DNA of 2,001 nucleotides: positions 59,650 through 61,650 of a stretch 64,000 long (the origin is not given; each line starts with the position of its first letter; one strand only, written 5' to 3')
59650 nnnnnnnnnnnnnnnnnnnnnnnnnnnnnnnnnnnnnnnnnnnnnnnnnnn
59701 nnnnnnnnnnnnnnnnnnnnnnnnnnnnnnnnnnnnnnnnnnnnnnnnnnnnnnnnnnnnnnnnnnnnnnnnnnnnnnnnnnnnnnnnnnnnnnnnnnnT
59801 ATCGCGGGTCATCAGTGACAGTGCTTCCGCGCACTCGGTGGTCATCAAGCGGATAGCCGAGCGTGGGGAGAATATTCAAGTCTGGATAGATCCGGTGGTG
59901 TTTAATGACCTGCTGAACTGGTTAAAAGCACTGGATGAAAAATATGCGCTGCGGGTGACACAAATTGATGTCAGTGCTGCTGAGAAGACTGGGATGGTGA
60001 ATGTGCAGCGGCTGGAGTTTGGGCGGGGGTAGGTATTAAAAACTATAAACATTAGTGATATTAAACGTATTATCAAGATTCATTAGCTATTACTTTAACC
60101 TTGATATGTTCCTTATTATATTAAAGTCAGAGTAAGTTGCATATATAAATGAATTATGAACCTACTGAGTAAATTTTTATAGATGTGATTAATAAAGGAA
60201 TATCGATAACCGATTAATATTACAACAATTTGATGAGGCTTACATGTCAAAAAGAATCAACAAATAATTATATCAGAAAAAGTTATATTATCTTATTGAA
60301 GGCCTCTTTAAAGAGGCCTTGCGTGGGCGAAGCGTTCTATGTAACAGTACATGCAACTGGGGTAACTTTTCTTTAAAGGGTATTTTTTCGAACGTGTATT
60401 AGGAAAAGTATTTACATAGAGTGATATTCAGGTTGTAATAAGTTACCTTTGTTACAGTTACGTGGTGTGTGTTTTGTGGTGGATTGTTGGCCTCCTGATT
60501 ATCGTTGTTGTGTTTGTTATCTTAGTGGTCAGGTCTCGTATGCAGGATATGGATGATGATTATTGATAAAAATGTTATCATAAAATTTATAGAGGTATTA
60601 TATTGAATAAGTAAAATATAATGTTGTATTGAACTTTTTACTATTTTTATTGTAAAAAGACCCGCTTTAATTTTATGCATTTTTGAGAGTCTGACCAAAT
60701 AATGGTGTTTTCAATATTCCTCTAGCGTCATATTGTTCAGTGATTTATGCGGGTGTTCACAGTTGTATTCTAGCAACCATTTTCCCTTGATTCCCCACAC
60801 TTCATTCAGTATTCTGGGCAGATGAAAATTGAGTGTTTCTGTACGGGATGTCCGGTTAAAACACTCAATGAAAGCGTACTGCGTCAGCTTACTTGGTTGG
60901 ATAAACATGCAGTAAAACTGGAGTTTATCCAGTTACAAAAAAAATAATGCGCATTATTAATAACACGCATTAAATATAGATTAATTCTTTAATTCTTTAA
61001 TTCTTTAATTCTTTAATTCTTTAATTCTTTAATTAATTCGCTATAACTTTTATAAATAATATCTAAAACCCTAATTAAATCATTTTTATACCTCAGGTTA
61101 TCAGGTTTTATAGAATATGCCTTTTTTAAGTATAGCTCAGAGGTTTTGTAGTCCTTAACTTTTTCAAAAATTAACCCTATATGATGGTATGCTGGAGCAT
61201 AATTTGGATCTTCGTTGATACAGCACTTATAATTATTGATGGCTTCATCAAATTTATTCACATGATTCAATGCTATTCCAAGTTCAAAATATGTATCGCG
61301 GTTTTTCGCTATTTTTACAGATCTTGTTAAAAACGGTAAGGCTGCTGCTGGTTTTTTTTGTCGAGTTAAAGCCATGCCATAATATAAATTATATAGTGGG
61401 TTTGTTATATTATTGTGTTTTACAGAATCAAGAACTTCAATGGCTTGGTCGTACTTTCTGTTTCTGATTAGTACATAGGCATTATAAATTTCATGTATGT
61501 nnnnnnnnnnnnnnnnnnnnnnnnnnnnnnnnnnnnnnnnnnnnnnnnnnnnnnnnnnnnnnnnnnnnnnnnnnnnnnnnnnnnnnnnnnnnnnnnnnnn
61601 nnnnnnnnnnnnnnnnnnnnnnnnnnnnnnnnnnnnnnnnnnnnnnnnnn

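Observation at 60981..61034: Perfect octanucleotide (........) tandem repeat spanning the 3' end of an island gene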

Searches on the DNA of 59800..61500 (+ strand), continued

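Call 26: get_annotated_region(hit=H21, flank=5000)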
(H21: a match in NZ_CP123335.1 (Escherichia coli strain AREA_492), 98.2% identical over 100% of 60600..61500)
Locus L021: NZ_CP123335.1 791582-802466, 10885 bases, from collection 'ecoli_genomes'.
description: Escherichia coli strain AREA_492 chromosome, complete genome
organism: Escherichia coli strain AREA_492 (NCBI taxid 562)
replicon: chromosome; assembly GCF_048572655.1
host: Homo sapiens; source: stool; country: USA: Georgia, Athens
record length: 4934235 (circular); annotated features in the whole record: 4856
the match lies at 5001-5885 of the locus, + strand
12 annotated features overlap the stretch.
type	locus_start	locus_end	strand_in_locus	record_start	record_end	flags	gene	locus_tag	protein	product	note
CDS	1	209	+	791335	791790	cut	gspG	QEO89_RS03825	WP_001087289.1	type II secretion system major pseudopilin GspG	-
CDS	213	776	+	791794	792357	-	gspH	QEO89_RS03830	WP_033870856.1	type II secretion system minor pseudopilin GspH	-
CDS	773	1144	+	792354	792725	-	gspI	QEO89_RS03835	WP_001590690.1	type II secretion system minor pseudopilin GspI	-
CDS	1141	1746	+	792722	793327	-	gspJ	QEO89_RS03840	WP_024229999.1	type II secretion system minor pseudopilin GspJ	-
CDS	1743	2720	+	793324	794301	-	gspK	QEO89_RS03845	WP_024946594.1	type II secretion system minor pseudopilin GspK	-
CDS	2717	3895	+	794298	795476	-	gspL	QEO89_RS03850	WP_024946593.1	type II secretion system protein GspL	-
CDS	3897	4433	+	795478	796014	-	yghD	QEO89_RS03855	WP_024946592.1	GspM family type II secretion system protein YghD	-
CDS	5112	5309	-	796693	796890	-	-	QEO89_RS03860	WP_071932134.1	integrase core domain-containing protein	-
CDS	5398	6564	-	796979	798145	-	-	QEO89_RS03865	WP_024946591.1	tetratricopeptide repeat protein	-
CDS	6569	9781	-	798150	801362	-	-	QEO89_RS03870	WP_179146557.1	glycosyltransferase family 29 protein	-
CDS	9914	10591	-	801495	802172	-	-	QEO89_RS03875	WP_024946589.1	ABC transporter ATP-binding protein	-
CDS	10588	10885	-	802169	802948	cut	-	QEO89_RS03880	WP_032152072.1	ABC transporter permease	-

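Call 27: get_annotated_region(hit=H22, flank=5000)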
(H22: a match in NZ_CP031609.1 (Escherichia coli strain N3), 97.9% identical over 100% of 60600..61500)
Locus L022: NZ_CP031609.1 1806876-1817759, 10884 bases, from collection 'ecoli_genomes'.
description: Escherichia coli strain N3 chromosome, complete genome
organism: Escherichia coli strain N3 (NCBI taxid 562)
replicon: chromosome; assembly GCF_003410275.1
host: Homo sapiens; source: Rectal swab; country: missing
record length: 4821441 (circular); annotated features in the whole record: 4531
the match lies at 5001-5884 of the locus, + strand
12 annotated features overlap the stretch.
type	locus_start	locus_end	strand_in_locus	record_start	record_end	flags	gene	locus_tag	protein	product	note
CDS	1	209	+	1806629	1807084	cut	gspG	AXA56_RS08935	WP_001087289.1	type II secretion system major pseudopilin GspG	-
CDS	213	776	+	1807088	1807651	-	gspH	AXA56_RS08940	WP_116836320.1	type II secretion system minor pseudopilin GspH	-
CDS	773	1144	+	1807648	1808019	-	gspI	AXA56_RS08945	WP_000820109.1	type II secretion system minor pseudopilin GspI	-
CDS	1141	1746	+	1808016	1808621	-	gspJ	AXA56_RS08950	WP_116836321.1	type II secretion system minor pseudopilin GspJ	-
CDS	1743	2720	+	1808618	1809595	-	gspK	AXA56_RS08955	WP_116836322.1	type II secretion system minor pseudopilin GspK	-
CDS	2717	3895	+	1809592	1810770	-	gspL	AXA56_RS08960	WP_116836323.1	type II secretion system protein GspL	-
CDS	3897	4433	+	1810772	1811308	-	yghD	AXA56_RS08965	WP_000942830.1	GspM family type II secretion system protein YghD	-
CDS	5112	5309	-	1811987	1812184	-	-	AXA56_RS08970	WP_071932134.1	integrase core domain-containing protein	-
CDS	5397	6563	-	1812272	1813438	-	-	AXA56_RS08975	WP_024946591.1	tetratricopeptide repeat protein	-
CDS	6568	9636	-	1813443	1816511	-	-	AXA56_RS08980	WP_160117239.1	glycosyltransferase family 29 protein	-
CDS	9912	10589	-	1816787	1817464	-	-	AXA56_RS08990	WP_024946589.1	ABC transporter ATP-binding protein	-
CDS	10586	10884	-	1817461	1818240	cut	-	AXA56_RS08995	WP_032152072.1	ABC transporter permease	-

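Call 44: search_rna_families(source=window, start=59800, end=61400, threshold=evalue, max_evalue=1)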
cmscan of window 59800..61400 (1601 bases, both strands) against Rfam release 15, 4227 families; matches with E-value up to 1: 0.
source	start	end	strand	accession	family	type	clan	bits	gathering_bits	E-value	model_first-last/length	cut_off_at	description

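Call 45: search_dna_similar(query=window:60033-60980:+, collection=ecoli_genomes, mode=near, max_rows=25, rows=spread)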
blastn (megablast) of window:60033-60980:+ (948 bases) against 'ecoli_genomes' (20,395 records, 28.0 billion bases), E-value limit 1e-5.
Records with a match: 52; places in all: 52; records where one place covers at least 80% of the query: 22.
Genomes with a match: 52 of 5426; with a place that covers at least 80% of the query: 22. Places per genome that has any: lowest 1, median 1, highest 1. On chromosomes: 51 places; on plasmids: 1.
Best place of each record, by identity: >=99% 22; 80-90% 30.
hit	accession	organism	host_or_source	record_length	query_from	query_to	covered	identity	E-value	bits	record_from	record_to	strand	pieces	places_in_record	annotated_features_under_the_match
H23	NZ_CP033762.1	Escherichia coli strain FDAARGOS_536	Homo sapiens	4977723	1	948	100%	100.0%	0e+0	1751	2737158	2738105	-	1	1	integrase core domain-containing protein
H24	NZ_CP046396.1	Escherichia coli strain ampC_0069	Homo sapiens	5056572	1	948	100%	100.0%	0e+0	1751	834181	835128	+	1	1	integrase core domain-containing protein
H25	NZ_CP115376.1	Escherichia coli strain CUVET20-PYO4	dog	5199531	1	948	100%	100.0%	0e+0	1751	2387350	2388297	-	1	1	integrase core domain-containing protein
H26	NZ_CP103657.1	Escherichia coli strain 3150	Homo sapiens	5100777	1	948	100%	100.0%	0e+0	1751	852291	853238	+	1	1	integrase core domain-containing protein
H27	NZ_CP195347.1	Escherichia coli strain 24AR0376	Homo sapiens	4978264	1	948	100%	100.0%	0e+0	1751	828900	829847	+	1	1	integrase core domain-containing protein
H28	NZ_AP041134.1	Escherichia coli strain WR3-3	Homo sapiens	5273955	1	948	100%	100.0%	0e+0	1751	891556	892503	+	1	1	integrase core domain-containing protein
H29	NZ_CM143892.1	Escherichia coli strain E21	Homo sapiens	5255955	1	948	100%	100.0%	0e+0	1751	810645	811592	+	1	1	integrase core domain-containing protein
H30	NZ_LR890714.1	Escherichia coli strain MSB1_6C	Homo sapiens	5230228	1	948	100%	100.0%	0e+0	1751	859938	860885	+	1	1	integrase core domain-containing protein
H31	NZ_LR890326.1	Escherichia coli strain MINF_1A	Homo sapiens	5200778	1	948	100%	100.0%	0e+0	1751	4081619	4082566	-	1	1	integrase core domain-containing protein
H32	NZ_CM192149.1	Escherichia coli strain Ec-U3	Homo sapiens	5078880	1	948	100%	100.0%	0e+0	1751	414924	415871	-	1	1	integrase core domain-containing protein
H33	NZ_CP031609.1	Escherichia coli strain N3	Homo sapiens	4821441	1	948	100%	99.8%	0e+0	1738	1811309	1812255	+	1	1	integrase core domain-containing protein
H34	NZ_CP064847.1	Escherichia coli strain 20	wastewater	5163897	1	535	56%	83.7%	3e-138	501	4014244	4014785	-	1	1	none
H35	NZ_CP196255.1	Escherichia coli strain ECE313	Homo sapiens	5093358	1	535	56%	83.7%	3e-138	501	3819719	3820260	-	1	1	none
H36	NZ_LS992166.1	Escherichia coli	-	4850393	1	534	56%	83.8%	2e-139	505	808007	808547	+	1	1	none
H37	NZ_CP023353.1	Escherichia coli strain 746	canine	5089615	1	534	56%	83.6%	1e-137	499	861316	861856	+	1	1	none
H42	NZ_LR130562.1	Escherichia coli strain MS14384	Homo sapiens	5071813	1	534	56%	83.6%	1e-137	499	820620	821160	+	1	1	none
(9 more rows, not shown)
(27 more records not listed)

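Call 47: get_annotated_region(hit=H42, flank=9000)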
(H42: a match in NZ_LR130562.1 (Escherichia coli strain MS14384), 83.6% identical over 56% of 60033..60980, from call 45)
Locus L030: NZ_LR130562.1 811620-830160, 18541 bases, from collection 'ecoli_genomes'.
description: Escherichia coli strain MS14384 isolate MS14384 chromosome 1
organism: Escherichia coli strain MS14384 (NCBI taxid 562)
replicon: chromosome; assembly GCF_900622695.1
host: Homo sapiens; source: blood; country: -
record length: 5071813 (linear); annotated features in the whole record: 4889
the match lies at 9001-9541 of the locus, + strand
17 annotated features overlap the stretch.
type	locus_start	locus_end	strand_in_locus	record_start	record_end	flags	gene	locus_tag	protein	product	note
CDS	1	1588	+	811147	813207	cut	gspD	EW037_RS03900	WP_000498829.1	type II secretion system secretin GspD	-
CDS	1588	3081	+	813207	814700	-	gspE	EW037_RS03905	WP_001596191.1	type II secretion system ATPase GspE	-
CDS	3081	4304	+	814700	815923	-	gspF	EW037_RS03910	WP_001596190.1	type II secretion system inner membrane protein GspF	-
CDS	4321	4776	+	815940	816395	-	gspG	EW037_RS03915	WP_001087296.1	type II secretion system major pseudopilin GspG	-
CDS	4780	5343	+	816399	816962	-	gspH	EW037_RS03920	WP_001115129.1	type II secretion system minor pseudopilin GspH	-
CDS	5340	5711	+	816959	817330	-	gspI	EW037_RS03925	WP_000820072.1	type II secretion system minor pseudopilin GspI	-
CDS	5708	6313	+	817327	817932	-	gspJ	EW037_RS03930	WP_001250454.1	type II secretion system minor pseudopilin GspJ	-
CDS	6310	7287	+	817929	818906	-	gspK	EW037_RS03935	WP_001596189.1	type II secretion system minor pseudopilin GspK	-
CDS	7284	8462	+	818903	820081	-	gspL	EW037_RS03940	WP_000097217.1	type II secretion system protein GspL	-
CDS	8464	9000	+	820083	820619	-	yghD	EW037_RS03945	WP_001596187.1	GspM family type II secretion system protein YghD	-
CDS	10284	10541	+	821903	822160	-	-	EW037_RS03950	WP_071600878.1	acyltransferase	-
CDS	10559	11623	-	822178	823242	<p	-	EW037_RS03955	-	IS3 family transposase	frameshifted; internal stop; incomplete; partial in the middle of a contig; missing C-terminus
CDS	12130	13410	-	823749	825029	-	-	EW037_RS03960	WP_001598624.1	hypothetical protein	-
CDS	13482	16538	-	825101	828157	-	-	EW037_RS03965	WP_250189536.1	CDP-glycerol glycerophosphotransferase family protein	-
CDS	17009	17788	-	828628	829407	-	-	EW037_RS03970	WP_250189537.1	capsule biosynthesis protein CapC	-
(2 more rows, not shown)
